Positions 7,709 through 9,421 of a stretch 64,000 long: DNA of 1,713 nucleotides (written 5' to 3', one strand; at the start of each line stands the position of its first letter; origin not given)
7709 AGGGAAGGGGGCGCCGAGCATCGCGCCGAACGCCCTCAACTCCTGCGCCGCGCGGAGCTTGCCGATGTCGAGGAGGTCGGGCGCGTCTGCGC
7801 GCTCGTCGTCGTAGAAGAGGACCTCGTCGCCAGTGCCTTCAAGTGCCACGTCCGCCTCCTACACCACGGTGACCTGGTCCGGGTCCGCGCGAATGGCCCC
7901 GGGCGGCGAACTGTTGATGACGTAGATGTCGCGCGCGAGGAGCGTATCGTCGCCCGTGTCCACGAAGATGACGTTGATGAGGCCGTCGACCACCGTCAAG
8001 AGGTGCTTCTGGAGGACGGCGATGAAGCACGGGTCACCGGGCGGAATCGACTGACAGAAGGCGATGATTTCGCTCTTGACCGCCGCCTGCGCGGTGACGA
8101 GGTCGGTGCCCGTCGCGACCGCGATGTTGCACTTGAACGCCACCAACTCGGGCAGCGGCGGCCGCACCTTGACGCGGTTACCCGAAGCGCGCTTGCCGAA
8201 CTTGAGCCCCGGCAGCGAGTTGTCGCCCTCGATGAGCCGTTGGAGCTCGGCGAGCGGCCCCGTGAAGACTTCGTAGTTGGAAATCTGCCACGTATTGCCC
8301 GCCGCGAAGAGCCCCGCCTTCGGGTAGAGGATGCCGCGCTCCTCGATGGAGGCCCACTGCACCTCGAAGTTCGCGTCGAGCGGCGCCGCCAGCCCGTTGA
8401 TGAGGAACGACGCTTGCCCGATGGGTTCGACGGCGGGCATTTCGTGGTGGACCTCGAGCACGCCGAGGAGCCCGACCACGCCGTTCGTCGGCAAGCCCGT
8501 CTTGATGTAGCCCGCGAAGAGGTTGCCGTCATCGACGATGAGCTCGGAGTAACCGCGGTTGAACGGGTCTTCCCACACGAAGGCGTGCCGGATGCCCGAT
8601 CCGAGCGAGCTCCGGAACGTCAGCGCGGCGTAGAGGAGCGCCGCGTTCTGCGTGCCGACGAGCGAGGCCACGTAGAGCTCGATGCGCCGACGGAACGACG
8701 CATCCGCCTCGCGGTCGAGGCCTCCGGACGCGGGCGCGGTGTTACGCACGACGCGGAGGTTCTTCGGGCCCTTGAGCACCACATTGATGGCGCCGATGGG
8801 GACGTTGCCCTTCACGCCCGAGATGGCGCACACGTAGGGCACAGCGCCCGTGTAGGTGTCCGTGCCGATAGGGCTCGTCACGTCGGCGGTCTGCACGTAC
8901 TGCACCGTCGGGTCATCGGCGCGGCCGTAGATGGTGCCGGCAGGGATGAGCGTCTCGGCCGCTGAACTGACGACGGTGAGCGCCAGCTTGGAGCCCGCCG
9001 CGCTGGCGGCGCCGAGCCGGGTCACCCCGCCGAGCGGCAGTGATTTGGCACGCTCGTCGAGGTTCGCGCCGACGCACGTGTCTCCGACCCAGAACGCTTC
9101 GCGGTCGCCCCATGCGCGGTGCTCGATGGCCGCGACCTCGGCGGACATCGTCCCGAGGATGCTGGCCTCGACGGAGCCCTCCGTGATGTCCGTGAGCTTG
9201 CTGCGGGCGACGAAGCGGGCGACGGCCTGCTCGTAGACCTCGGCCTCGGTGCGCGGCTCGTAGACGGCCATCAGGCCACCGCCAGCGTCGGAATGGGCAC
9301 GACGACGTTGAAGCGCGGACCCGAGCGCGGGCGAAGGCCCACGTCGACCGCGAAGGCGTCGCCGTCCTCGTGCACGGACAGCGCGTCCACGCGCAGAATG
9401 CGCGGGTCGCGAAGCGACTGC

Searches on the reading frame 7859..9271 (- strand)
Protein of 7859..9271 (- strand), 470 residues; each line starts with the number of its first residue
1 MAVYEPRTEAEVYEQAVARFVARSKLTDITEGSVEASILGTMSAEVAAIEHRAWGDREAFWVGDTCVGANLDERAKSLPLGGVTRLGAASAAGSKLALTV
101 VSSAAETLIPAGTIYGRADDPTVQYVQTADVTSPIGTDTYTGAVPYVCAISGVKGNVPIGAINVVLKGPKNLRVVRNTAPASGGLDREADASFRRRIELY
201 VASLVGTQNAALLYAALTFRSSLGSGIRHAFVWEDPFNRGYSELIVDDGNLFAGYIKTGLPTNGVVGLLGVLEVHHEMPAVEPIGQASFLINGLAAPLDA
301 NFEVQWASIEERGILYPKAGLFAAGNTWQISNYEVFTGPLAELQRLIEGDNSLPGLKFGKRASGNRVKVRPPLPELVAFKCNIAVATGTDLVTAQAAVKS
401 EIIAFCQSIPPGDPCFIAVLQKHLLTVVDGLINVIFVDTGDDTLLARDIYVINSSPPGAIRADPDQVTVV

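Call 84: search_dna_similar(query=window:7859-9271:-, collection=phages, mode=protein, max_rows=12)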
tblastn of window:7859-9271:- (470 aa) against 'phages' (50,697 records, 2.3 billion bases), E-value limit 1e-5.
Records with a match: 27; places in all: 27; records where one place covers at least 80% of the query: 0.
Best place of each record, by identity: <60% 27.
By first word of the organism name: Staphylococcus 27.
By host as written in the record: Staphylococcus carnosus TM300 11; Staphylococcus xylosus M1997-2/10 6; Staphylococcus aureus 4; Mammaliicoccus vitulinus C5817 2; Staphylococcus equorum C5824 1; Staphylococcus succinus C6852 1; Staphylococcus xylosus WT2481 1; Staphylococcus aureus LKY-Strp01 1.
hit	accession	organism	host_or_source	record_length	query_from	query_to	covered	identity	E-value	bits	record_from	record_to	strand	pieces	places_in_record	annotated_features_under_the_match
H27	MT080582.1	Staphylococcus phage vB_SauM_EW1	Staphylococcus carnosus TM300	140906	24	250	48%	26.3%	6e-7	58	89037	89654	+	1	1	record has no annotation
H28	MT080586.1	Staphylococcus phage vB_SauM_EW2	Staphylococcus carnosus TM300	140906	24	250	48%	26.3%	6e-7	58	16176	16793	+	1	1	record has no annotation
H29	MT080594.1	Staphylococcus phage vB_SauM_EW4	Staphylococcus carnosus TM300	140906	24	250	48%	26.3%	6e-7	58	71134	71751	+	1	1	record has no annotation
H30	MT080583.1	Staphylococcus phage vB_SauM_EW13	Staphylococcus carnosus TM300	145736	24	250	48%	26.3%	6e-7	58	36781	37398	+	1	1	record has no annotation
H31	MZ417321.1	Staphylococcus phage PG-2021_18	Staphylococcus xylosus M1997-2/10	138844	24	250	48%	26.3%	1e-6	57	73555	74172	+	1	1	record has no annotation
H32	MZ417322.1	Staphylococcus phage PG-2021_19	Mammaliicoccus vitulinus C5817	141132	24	250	48%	26.3%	1e-6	57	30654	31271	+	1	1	record has no annotation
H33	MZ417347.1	Staphylococcus phage PG-2021_87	Staphylococcus xylosus M1997-2/10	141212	24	250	48%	26.3%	1e-6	57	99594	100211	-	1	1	record has no annotation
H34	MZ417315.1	Staphylococcus phage PG-2021_10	Staphylococcus xylosus M1997-2/10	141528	24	250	48%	26.3%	1e-6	57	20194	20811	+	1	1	record has no annotation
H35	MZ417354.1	Staphylococcus phage PG-2021_9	Staphylococcus xylosus M1997-2/10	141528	24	250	48%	26.3%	1e-6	57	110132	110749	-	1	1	record has no annotation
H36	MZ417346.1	Staphylococcus phage PG-2021_86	Staphylococcus xylosus M1997-2/10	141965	24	250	48%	26.3%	1e-6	57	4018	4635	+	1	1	record has no annotation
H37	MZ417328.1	Staphylococcus phage PG-2021_2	Mammaliicoccus vitulinus C5817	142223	24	250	48%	26.3%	1e-6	57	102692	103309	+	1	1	record has no annotation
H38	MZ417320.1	Staphylococcus phage PG-2021_17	Staphylococcus xylosus M1997-2/10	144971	24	250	48%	26.3%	1e-6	57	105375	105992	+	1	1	record has no annotation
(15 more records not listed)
